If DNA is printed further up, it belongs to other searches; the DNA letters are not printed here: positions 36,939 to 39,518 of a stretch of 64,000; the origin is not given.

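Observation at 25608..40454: Contiguous rnfCDGEAB – Mbh/Mrp-type antiporter module (10 genes, no hydrogenase subunits) – apbE block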

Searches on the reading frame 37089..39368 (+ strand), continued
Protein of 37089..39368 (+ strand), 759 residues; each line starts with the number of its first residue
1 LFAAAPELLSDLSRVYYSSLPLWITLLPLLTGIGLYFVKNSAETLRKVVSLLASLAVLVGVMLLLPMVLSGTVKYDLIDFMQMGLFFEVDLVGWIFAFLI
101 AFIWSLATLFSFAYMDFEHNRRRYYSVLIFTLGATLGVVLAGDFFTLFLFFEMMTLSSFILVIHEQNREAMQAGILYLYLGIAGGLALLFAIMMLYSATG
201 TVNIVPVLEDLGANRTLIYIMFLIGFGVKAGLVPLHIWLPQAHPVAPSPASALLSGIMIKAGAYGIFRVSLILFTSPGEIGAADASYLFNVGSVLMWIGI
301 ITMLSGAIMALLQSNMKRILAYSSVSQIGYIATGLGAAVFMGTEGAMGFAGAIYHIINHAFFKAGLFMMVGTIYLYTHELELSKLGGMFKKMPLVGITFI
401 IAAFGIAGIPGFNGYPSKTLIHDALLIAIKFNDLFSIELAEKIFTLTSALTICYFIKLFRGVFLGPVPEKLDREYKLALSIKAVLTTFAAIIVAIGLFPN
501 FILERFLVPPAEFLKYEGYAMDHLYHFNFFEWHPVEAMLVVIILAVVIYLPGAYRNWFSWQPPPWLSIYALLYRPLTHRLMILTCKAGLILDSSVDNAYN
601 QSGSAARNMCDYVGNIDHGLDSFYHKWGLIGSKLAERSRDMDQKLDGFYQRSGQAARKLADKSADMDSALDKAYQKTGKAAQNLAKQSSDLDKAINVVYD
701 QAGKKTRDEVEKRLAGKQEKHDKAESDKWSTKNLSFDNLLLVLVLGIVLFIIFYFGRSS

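Call 49: search_protein_families(library=pfam, proteins=[L026:2247-2927:+, L044:6491-7498:+, L044:13980-15185:+, L058:3157-3882:+, L061:14424-15443:+, L061:15472-18168:+, L069:3779-4369:+, L072:4102-5727:+, L050:12396-13340:+, L081:14547-15518:+], max_evalue=0.0001)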
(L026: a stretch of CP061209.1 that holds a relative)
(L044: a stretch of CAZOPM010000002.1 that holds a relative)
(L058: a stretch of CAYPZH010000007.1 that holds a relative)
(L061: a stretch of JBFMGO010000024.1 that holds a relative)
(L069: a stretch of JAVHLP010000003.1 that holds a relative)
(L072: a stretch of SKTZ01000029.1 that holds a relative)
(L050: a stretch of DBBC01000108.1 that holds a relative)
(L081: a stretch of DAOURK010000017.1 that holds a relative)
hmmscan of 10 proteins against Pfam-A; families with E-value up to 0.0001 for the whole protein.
L026:2247-2927:+ (227 aa): 3 families
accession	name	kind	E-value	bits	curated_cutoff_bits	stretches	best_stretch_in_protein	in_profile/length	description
PF00753.33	Lactamase_B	-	2.7e-30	106.2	22.7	1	18-190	5-196/196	Metallo-beta-lactamase superfamily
PF12706.13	Lactamase_B_2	-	8.3e-07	29.2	27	1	48-178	27-160/200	Beta-lactamase superfamily domain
PF19583.5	ODP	-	2.7e-06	27.8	27.2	1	19-152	3-136/194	ODP family beta lactamase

L044:6491-7498:+ (336 aa): 1 family
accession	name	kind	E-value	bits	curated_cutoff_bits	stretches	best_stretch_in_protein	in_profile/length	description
PF01264.26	Chorismate_synt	-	1.7e-108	362.7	27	1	9-323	1-327/327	Chorismate synthase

L044:13980-15185:+ (402 aa): 2 families
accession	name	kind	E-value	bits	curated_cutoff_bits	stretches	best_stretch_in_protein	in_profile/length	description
PF02469.27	Fasciclin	-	2.9e-35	121.6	22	2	134-251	3-121/123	Fasciclin domain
PF07532.17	Big_4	-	6.1e-09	35.7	22.1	1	59-100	14-56/59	Bacterial Ig-like domain (group 4)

L058:3157-3882:+ (242 aa): 1 family
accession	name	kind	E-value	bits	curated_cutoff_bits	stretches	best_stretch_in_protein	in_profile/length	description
PF09335.16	VTT_dom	-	3.8e-17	63.4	33.9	1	51-173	4-122/123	VTT domain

L061:14424-15443:+ (340 aa): 1 family
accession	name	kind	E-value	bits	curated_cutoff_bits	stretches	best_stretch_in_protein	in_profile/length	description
PF04392.18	ABC_sub_bind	-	7.2e-21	75.1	25.9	1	144-337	102-291/293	ABC transporter substrate binding protein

L061:15472-18168:+ (899 aa): 2 families
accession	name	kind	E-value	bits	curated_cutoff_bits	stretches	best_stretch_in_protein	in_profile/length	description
PF10046.14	BLOC1_2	-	2.6e-08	34.6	33.4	0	494-552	35-93/96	Biogenesis of lysosome-related organelles complex-1 subunit 2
PF05531.17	NPV_P10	-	1.1e-05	26.2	29.8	0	585-641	10-66/75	Nucleopolyhedrovirus P10 protein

L069:3779-4369:+ (197 aa): 0 families

L072:4102-5727:+ (542 aa): 2 families
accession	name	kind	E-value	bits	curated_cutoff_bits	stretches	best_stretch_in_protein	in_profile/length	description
PF00384.28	Molybdopterin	-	3e-57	194.7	24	1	15-347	96-353/353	Molybdopterin oxidoreductase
PF01568.27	Molydop_binding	-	7.6e-34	116.5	26.8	1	429-534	1-109/110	Molydopterin dinucleotide binding domain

L050:12396-13340:+ (315 aa): 2 families
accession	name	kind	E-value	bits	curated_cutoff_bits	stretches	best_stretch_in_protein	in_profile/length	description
PF19279.4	YegS_C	-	2.2e-35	122.2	27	1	152-305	5-157/158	YegS C-terminal NAD kinase beta sandwich-like domain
PF00781.29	DAGK_cat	-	4.9e-31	107.4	23.6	1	20-139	2-123/125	Diacylglycerol kinase catalytic domain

L081:14547-15518:+ (324 aa): 1 family
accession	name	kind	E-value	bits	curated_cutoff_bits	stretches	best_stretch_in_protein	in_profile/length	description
PF04392.18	ABC_sub_bind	-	2.9e-18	66.6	25.9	1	132-321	102-291/293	ABC transporter substrate binding protein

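Call 52: predict_structure(alignment_id=A1)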
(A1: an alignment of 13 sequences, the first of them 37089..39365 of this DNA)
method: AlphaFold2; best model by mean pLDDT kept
length: 759 residues; sequences in the alignment: 13
mean_pLDDT: 72.8   pTM: 0.72
mean pLDDT of the five models: 72.8, 71.9, 69.6, 69.3, 69.1
residues with pLDDT >= 90: 124; 70-90: 359; 50-70: 141; < 50: 135
segments of 3 or more residues with pLDDT < 50: 1-12, 79-81, 242-244, 612-614, 644-696, 717-741, 753-759
pLDDT, mean of each block of 10 residues (from residue 1): 34 71 90 83 85 94 89 71 71 91 90 73 81 90 86 79 60 71 86 85 77 82 83 54 52 65 80 59 78 90 89 82 85 89 85 90 84 81 82 90 88 90 90 85 94 91 76 77 92 90 86 75 81 86 93 82 65 73 71 59 51 46 57 51 43 34 38 42 43 46 51 50 41 43 54 44
secondary structure, 60 per line:
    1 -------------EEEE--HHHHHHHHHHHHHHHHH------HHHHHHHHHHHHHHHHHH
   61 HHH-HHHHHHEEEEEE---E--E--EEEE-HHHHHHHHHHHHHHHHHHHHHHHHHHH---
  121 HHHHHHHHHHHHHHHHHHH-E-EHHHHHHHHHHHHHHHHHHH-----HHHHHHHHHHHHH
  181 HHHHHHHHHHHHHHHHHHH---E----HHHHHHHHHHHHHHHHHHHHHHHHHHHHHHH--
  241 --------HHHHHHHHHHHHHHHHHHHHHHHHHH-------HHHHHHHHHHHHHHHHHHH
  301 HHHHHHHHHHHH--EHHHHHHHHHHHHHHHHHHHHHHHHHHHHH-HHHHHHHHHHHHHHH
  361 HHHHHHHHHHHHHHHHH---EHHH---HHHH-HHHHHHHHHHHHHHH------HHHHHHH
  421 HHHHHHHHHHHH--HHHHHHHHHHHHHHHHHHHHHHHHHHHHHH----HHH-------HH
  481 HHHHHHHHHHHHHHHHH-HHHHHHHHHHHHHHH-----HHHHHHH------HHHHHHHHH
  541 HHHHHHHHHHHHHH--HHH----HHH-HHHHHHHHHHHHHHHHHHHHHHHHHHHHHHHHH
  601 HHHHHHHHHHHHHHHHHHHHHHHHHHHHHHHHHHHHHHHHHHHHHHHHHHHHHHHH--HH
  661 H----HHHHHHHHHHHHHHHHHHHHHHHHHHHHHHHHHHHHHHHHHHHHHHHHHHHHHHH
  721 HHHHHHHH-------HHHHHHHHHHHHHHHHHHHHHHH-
elements in order (helices of 4 or more, strands of 3 or more residues): E14-17 H20-36 H43-63 H65-70 E71-76 E86-89 H91-117 H121-139 H144-162 H168-199 H208-238 H249-274 H282-312 H316-344 H346-377 H388-391 H393-407 H414-432 H435-464 H479-497 H499-513 H519-525 H532-554 H568-656 H666-728 H736-758

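Call 53: search_protein_families(library=pfam, proteins=[L037:2-1462:+, L037:1466-2278:+, L037:4732-5301:+, L037:5339-5881:+, L037:6074-6655:+, L037:6645-7073:+, L064:1572-3008:+, L064:7928-8221:+, L064:12053-12424:+, L016:4331-5842:+], max_evalue=0.001)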
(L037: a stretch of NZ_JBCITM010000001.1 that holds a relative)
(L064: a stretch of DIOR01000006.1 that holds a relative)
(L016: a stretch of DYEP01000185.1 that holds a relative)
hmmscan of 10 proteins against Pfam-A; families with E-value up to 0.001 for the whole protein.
L037:2-1462:+ (487 aa): 1 family
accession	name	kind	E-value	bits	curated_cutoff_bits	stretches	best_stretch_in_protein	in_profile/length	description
PF01568.27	Molydop_binding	-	6.1e-15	55.7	26.8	1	360-478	1-108/110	Molydopterin dinucleotide binding domain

L037:1466-2278:+ (271 aa): 11 families
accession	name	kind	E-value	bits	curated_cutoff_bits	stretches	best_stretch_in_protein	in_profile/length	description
PF13247.11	Fer4_11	-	1.1e-22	80.5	26.2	1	65-162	1-100/100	4Fe-4S dicluster domain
PF12838.12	Fer4_7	-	5.6e-18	65.6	27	2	12-90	1-52/52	4Fe-4S dicluster domain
PF00037.32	Fer4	-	7.9e-13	48.1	21.1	1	100-122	2-24/24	4Fe-4S binding domain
PF12797.12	Fer4_2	-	5.2e-10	39.1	24.5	2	6-24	3-21/22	4Fe-4S binding domain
PF13187.11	Fer4_9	-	6.2e-10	39.4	27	1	105-157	1-52/52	4Fe-4S dicluster domain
PF12837.12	Fer4_6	-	1.7e-08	34.4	25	1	99-121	2-24/24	4Fe-4S binding domain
PF13484.11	Fer4_16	-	5e-08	34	30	0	105-126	1-23/66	4Fe-4S double cluster binding domain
PF13237.11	Fer4_10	-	8.7e-08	32.4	25.5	2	100-153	3-53/53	4Fe-4S dicluster domain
PF14697.11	Fer4_21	-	2.2e-07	31.3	35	1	71-121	5-57/59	4Fe-4S dicluster domain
PF25160.1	LdpA_Fe-S-bd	-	2e-06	27.9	27.6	1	80-122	7-44/49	LdpA Fe-S cluster-binding domain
PF13183.11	Fer4_8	-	5.1e-06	27.4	27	1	11-89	3-67/68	4Fe-4S dicluster domain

L037:4732-5301:+ (190 aa): 1 family
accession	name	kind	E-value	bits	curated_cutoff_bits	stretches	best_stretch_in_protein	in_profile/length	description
PF22769.1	DCD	-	6.1e-38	130.8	27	1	19-160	1-152/153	dCTP deaminase-like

L037:5339-5881:+ (181 aa): 1 family
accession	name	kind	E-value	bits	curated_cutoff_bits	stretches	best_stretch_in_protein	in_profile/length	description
PF00571.33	CBS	-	1.5e-36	124.9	24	2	118-172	1-56/57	CBS domain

L037:6074-6655:+ (194 aa): 0 families

L037:6645-7073:+ (143 aa): 0 families

L064:1572-3008:+ (479 aa): 2 families
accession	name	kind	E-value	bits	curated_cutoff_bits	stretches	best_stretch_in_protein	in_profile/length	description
PF00206.25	Lyase_1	-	1.7e-100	336.9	27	1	22-350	2-312/312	Lyase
PF10415.14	FumaraseC_C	-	1.3e-22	80.4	32.5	1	416-469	1-54/54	Fumarase C C-terminus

L064:7928-8221:+ (98 aa): 1 family
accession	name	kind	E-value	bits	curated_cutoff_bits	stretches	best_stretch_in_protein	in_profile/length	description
PF04060.18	FeS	-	3.4e-15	55.9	23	1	48-80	1-33/33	Putative Fe-S cluster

L064:12053-12424:+ (124 aa): 1 family
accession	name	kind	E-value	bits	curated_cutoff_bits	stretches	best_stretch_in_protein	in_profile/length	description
PF07009.16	NusG_II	-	1.1e-28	100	29.6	1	12-114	4-104/107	NusG domain II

L016:4331-5842:+ (504 aa): 11 families
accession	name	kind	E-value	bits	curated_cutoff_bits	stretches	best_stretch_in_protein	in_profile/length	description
PF00890.30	FAD_binding_2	-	8.8e-63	213.3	20.4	1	72-477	1-405/414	FAD binding domain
PF03486.20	HI0933_like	-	6.7e-19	68.7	50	1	72-472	2-220/244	HI0933-like protein Rossmann domain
PF12831.13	FAD_oxidored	-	1e-16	61.7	27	1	72-254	1-145/416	FAD dependent oxidoreductase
PF01266.30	DAO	-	2.6e-15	57.2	27.9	1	72-258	1-207/353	FAD dependent oxidoreductase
PF07992.20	Pyr_redox_2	-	2.3e-12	47.4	26.1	2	72-110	2-42/291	Pyridine nucleotide-disulphide oxidoreductase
PF01946.23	Thi4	-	3.2e-07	30.3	26.2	1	66-113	13-61/235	Thi4 family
PF01494.25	FAD_binding_3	-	3.5e-07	30.2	22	0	70-112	1-42/349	FAD binding domain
PF13450.12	NAD_binding_8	-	2.1e-06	28.3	21.9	1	75-109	1-35/68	NAD(P)-binding Rossmann-like domain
PF00070.33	Pyr_redox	-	5.9e-06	27.2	22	0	193-235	38-80/82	Pyridine nucleotide-disulphide oxidoreductase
PF13738.12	Pyr_redox_3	-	1.1e-05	25.2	30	0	74-103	1-31/305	Pyridine nucleotide-disulphide oxidoreductase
PF01134.28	GIDA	-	5.5e-05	22.8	22.1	0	72-103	1-33/391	Glucose inhibited division protein A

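Call 59: find_encoding_contigs(protein=P0001, flank=1000, max_places=2)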
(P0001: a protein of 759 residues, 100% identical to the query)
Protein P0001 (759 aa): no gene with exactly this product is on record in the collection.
